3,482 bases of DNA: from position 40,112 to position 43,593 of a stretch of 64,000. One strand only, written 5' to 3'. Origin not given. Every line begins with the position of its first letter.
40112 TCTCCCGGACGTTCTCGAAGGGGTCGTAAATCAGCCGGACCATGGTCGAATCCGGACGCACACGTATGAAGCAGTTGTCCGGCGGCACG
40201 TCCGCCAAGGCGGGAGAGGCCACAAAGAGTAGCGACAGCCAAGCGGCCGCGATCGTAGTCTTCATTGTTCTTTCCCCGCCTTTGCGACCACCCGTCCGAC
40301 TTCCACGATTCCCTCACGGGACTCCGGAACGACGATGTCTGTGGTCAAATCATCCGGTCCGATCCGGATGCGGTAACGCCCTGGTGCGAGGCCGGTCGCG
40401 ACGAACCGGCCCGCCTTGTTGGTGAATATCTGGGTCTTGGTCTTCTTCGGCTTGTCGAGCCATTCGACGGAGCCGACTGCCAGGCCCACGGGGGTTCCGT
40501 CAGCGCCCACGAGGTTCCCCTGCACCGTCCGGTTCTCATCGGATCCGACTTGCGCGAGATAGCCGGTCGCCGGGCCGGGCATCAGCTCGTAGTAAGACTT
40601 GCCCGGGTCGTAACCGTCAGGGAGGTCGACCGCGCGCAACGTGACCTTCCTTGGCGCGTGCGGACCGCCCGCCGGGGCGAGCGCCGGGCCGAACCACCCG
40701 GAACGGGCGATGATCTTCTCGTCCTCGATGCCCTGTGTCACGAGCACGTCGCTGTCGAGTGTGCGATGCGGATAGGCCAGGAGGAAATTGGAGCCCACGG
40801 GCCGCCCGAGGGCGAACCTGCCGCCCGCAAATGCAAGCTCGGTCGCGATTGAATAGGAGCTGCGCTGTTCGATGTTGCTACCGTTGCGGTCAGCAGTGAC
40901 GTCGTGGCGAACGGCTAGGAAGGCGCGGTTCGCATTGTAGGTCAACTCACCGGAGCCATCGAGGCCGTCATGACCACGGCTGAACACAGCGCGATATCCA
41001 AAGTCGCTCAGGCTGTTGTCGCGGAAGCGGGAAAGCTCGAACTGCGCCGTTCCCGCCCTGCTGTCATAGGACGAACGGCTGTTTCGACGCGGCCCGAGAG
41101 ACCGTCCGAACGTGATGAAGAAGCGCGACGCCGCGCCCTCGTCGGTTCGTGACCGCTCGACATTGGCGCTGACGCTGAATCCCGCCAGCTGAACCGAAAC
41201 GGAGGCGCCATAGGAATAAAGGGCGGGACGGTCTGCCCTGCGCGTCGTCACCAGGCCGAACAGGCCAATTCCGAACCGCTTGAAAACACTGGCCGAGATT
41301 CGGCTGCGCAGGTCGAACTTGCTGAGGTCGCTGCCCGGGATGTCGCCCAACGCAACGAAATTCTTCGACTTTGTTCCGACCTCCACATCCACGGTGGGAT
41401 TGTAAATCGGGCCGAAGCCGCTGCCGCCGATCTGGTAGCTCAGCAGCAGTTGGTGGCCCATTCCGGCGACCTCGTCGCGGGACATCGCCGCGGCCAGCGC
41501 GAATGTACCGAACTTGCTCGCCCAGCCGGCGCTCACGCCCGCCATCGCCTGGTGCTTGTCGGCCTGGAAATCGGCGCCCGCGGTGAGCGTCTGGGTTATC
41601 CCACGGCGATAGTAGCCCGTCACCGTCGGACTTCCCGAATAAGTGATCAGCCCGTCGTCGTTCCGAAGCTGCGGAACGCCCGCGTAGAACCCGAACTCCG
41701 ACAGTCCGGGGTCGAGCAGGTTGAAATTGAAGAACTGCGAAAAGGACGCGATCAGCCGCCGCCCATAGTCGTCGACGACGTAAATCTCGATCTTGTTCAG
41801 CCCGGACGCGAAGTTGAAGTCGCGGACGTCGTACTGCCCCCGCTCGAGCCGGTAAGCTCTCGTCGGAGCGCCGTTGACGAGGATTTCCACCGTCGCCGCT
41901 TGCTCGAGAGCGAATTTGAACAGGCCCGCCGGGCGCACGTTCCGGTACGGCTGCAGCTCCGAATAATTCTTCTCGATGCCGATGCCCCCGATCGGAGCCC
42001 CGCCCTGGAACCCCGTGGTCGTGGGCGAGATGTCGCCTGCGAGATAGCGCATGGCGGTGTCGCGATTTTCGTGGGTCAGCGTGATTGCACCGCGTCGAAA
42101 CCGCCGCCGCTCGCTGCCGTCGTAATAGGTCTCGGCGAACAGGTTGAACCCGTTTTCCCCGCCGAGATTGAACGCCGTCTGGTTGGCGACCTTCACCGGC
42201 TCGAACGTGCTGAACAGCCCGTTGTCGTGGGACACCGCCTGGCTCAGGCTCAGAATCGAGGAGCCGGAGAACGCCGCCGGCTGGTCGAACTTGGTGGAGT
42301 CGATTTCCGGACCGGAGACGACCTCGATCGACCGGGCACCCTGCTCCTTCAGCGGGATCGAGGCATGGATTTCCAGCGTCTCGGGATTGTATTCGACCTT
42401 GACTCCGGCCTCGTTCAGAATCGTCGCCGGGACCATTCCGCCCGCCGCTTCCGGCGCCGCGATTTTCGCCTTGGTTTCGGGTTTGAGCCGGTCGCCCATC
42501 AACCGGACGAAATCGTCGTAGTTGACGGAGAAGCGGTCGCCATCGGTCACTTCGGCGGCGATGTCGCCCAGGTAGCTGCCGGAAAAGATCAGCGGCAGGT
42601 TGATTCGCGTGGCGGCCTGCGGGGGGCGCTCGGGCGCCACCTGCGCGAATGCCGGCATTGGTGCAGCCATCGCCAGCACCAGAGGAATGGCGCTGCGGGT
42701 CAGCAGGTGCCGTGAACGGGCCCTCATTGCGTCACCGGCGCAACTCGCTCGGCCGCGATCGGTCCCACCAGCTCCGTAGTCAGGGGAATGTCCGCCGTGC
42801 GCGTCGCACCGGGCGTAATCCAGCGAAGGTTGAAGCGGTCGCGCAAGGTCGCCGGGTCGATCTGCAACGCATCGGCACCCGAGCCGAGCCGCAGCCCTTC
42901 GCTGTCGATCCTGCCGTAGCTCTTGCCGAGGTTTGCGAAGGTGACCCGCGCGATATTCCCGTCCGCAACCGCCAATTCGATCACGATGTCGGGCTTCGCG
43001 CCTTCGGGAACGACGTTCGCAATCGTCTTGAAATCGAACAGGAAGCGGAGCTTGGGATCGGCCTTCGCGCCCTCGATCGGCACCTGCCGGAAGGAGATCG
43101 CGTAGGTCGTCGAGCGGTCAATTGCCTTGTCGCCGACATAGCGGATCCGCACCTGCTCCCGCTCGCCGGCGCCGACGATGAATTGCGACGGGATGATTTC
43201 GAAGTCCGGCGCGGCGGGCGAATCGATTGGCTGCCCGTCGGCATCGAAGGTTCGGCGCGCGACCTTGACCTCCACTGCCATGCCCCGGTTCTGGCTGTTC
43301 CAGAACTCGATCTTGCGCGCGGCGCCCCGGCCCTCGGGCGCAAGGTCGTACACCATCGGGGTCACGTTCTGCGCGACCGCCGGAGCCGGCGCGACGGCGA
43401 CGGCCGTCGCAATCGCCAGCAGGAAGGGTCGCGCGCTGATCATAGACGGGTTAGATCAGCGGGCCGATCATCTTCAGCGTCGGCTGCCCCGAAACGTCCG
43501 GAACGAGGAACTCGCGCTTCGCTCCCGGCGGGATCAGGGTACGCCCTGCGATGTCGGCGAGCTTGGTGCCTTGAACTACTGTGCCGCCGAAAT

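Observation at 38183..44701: Six-gene chaperone-usher pilus with two chaperones, a post-adhesin subunit and a convergent LuxR regulator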

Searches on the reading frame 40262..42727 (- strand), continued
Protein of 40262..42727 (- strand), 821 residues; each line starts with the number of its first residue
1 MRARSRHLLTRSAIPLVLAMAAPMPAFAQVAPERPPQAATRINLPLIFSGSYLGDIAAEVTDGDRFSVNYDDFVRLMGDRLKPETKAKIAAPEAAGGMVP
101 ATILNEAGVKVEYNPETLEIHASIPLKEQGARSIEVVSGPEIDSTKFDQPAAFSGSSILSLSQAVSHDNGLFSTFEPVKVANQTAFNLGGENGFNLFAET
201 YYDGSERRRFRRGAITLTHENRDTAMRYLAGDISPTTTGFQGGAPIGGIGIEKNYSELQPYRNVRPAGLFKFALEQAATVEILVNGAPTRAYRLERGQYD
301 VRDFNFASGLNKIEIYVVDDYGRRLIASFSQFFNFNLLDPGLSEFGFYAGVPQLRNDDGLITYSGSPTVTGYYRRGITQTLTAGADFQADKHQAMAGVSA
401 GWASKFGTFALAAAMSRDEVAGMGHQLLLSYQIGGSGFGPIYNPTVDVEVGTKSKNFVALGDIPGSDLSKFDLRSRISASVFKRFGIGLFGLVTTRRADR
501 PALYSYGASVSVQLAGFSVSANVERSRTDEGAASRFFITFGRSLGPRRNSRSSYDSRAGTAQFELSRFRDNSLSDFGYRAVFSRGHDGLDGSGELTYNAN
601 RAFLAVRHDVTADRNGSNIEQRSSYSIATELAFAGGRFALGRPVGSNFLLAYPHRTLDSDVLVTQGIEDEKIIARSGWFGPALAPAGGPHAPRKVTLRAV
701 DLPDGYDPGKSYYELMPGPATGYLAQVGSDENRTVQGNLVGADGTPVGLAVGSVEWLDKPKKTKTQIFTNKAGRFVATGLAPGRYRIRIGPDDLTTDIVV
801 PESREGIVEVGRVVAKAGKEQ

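Call 55: find_encoding_contigs(protein=P0003, flank=7000, max_places=1)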
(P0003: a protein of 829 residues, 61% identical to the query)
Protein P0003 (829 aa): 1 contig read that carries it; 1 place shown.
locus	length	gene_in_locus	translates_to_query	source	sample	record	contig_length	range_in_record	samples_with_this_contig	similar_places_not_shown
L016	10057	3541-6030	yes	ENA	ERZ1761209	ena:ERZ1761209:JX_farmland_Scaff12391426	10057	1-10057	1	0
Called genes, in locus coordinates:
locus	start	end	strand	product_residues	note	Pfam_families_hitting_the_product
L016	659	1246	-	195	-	PF00196:GerE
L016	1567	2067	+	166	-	-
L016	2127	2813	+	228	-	-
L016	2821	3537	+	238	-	-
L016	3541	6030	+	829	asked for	-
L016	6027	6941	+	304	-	-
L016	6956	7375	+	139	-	-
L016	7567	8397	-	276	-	PF03544:TonB_C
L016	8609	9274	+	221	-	-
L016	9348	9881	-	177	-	PF02834:LigT_PEase, PF13563:2_5_RNA_ligase2, PF02834:LigT_PEase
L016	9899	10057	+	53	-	?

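Call 61: predict_structure(alignment_id=A1)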
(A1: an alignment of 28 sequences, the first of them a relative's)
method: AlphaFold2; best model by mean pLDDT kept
length: 821 residues; sequences in the alignment: 28
mean_pLDDT: 82.1   pTM: 0.71
mean pLDDT of the five models: 82.1, 78.4, 77.0, 76.3, 75.2
residues with pLDDT >= 90: 312; 70-90: 373; 50-70: 80; < 50: 56
segments of 3 or more residues with pLDDT < 50: 1-37, 132-140, 307-310
pLDDT, mean of each block of 10 residues (from residue 1): 34 35 36 43 83 84 81 86 83 73 88 85 75 39 77 96 83 82 94 93 81 93 91 88 89 83 59 74 59 72 52 71 69 66 93 82 91 90 94 94 87 94 93 78 85 90 80 87 83 87 87 81 82 84 85 85 89 91 88 92 93 86 93 95 94 92 74 91 91 89 87 90 93 91 89 90 89 91 92 89 85 77 35
secondary structure, 60 per line:
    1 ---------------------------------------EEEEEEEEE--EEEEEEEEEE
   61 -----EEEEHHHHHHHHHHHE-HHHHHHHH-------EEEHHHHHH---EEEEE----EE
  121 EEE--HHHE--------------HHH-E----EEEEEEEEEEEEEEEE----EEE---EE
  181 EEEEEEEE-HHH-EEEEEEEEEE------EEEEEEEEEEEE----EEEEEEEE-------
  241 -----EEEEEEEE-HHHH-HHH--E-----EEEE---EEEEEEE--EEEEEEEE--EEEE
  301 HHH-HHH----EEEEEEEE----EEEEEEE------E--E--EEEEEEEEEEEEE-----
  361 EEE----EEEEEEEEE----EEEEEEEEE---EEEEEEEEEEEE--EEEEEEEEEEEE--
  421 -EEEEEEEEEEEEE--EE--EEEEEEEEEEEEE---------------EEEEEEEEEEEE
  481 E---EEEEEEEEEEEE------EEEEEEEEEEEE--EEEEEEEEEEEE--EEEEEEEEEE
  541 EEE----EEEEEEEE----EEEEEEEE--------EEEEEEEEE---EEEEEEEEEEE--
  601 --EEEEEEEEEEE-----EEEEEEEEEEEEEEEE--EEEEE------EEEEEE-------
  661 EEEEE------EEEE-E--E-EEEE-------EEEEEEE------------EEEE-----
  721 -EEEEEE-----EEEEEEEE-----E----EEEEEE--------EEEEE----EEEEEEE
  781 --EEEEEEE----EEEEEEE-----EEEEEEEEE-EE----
elements in order (helices of 4 or more, strands of 3 or more residues): E40-48 E51-60 E66-69 H70-80 H83-90 E98-100 H101-106 E110-114 E119-123 E153-168 E173-175 E179-188 E194-203 E210-221 E226-233 E246-253 H255-258 E271-274 E278-284 E287-294 E297-300 E312-319 E324-330 E343-355 E361-363 E368-376 E381-389 E393-404 E407-418 E422-434 E441-453 E469-481 E485-496 E503-514 E517-528 E531-543 E548-555 E560-567 E576-584 E588-598 E603-613 E619-634 E637-641 E648-653 E661-665 E672-675 E682-685 E693-699 E712-715 E722-727 E733-740 E751-756 E765-769 E774-780 E783-789 E794-800 E806-814

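Call 64: fold_search(model_id=the predicted structure, library=pdb)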
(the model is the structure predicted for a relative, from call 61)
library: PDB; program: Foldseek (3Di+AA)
matches with E <= 10: 1261; with E <= 0.001: 139
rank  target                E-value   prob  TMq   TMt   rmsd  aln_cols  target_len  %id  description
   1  3rfz_E                2.7e-36  1.00  0.59  0.62  16.6       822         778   12  Crystal structure of the FimD usher bound to its cognate FimC:FimH substrate (released 2011-06-01)
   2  3rfz_B                1.8e-35  1.00  0.59  0.62  16.8       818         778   12  Crystal structure of the FimD usher bound to its cognate FimC:FimH substrate (released 2011-06-01)
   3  9bog_D                3.7e-34  1.00  0.59  0.61  16.8       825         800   13  Structural basis for adhesin secretion by the outer-membrane usher in type 1 pili (released 2024-10-09)
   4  9fy9_D                7.8e-33  1.00  0.60  0.71  14.2       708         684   13  Cryo-EM structure of the type 1 chaperone-usher pilus FimD-tip complex (FimDHGFC) - Conformer 1 (released 2025-06-04)
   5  9fw9_D                6.8e-31  1.00  0.60  0.72  14.2       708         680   13  Cryo-EM structure of the type 1 pilus assembly platform as part of the FimA-bound chaperone-usher pilus complex (FimDH (released 2025-06-04)
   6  9fxs_D                9.8e-30  1.00  0.58  0.72  13.5       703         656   12  Cryo-EM structure of the type 1 pilus complex including pilus rod and FimI-bound assembly platform after incorporation (released 2025-06-04)
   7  9fx8_D                1.3e-29  1.00  0.59  0.71  13.4       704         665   13  Cryo-EM structure of the FimI-bound type 1 pilus assembly platform complex - Local refinement (released 2025-06-04)
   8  7lhg_C                1.3e-29  1.00  0.53  0.54  16.6       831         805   14  Cryo-EM structure of E. coli P pilus tip assembly intermediate PapC-PapD-PapK-PapG in the first conformation (released 2021-08-11)
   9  6e14_D                4.9e-29  1.00  0.59  0.60  17.4       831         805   12  Handover mechanism of the growing pilus by the bacterial outer membrane usher FimD (released 2018-10-17)
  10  9fxb_D                7.8e-29  1.00  0.55  0.69  13.7       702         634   12  Cryo-EM structure of the type 1 pilus assembly platform as part of the FimI-bound chaperone-usher pilus complex (FimDH (released 2025-06-04)
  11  7lhh_C                5.1e-28  1.00  0.57  0.58  17.9       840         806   14  Cryo-EM structure of E. coli P pilus tip assembly intermediate PapC-PapD-PapK-PapG in the second conformation (released 2021-08-11)
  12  7lhi_C                8.9e-23  1.00  0.53  0.59  17.5       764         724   14  Cryo-EM structure of E. coli P pilus tip assembly intermediate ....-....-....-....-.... (released 2021-08-11)
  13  6cd2_C                1.2e-22  1.00  0.46  0.50  11.8       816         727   11  Crystal structure of the PapC usher bound to the chaperone-adhesin PapD-PapG (released 2018-10-03)
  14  2vqi_B                3.1e-19  1.00  0.37  0.58   9.1       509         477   15  Structure of the P pilus usher (PapC) translocation pore (released 2008-05-27)
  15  2vqi_A                3.5e-19  1.00  0.37  0.58   8.7       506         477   14  Structure of the P pilus usher (PapC) translocation pore (released 2008-05-27)
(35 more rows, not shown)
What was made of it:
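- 40262..42727 (-): Outer-membrane usher (821 aa). The AlphaFold2 model (pLDDT 82.1) matches full-length FimD 3rfz at E=2.7e-36 and PapC (calls 61, 64).
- On Chaperone-usher pathway (any class): The AlphaFold2 model (pLDDT 82.1) aligns over 700-830 columns with FimD (E 2.7e-36, TM 0.59-0.72) and PapC (calls 61, 64).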

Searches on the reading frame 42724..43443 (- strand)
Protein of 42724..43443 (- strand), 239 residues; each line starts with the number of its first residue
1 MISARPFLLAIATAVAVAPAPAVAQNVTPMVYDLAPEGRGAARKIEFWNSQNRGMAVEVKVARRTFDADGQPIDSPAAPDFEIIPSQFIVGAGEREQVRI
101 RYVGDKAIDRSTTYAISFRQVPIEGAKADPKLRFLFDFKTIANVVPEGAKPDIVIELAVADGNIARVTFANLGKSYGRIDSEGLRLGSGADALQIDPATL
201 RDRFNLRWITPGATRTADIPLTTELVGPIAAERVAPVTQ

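Call 4: search_protein_families(library=pfam, proteins=[window:42724-43443:-], max_evalue=0.1)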
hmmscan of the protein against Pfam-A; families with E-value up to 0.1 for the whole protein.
window:42724-43443:- (239 aa): 1 family
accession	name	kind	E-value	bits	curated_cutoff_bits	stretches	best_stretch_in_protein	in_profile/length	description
PF00345.26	PapD_N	-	1.2e-05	25.7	23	1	41-127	16-101/126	Pili and flagellar-assembly chaperone, PapD N-terminal domain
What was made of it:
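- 42724..43443 (-): Chaperone 2 (239 aa), next to the usher and fast-evolving. Inferred to serve the adhesin and small subunit. PapD_N at 25.7 bits, above the cutoff of 23 (call 4).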

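Call 5: search_protein_families(library=ncbifam, proteins=[window:42724-43443:-], max_evalue=0.1)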
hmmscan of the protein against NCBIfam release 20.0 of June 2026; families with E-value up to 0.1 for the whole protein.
window:42724-43443:- (239 aa): 1 family
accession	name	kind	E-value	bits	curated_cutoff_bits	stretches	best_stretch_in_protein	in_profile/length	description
NF011770.1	PRK15224.1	exception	0.033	13.7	475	1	74-131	79-135/246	pili assembly chaperone SafB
